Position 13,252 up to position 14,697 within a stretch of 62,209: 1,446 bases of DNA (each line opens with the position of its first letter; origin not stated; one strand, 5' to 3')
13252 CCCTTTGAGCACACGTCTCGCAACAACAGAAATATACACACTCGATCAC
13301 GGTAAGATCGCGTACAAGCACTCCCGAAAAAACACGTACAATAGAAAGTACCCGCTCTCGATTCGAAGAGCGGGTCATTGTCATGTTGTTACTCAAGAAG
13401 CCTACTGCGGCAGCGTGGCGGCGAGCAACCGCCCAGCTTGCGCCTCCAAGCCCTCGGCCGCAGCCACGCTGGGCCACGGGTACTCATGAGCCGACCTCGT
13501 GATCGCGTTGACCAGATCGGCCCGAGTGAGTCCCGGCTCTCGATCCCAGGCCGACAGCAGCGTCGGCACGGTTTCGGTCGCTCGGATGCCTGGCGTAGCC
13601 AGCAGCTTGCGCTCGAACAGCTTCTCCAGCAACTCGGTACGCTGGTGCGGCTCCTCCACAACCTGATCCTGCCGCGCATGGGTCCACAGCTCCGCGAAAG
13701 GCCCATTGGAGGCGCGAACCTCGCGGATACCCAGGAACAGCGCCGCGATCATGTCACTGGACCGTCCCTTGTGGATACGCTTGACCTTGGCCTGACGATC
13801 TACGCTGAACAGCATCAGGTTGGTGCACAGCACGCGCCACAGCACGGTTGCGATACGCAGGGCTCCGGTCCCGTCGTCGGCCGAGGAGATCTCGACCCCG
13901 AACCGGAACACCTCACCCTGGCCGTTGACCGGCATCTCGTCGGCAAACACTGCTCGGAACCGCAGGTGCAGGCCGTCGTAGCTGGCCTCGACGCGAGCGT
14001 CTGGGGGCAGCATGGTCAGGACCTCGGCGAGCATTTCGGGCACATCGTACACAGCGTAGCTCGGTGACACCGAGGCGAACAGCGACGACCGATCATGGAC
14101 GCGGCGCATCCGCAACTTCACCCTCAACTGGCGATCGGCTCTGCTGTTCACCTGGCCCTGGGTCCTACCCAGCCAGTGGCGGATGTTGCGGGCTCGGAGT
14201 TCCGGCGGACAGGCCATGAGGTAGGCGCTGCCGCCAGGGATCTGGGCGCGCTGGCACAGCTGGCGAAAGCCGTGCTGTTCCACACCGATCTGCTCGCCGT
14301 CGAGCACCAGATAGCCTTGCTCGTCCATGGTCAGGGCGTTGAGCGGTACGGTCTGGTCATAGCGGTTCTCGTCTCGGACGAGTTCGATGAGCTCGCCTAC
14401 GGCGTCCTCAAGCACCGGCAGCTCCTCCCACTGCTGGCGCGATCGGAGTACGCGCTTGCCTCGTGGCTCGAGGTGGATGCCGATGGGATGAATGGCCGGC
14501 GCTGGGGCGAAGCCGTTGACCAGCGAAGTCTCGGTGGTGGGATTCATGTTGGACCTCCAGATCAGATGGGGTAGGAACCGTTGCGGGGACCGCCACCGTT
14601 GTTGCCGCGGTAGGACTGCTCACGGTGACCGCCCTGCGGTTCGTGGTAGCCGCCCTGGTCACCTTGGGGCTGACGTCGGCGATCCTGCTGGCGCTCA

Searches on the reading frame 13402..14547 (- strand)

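Call 48: search_protein_families(library=pfam, proteins=[window:13402-14547:-], max_evalue=0.001)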
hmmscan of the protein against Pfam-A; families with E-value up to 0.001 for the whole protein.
window:13402-14547:- (381 aa): 1 family
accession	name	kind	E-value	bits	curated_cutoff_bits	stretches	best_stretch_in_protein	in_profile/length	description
PF06067.16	DUF932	-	1.1e-05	25.8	23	1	220-314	68-160/227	Domain of unknown function (DUF932)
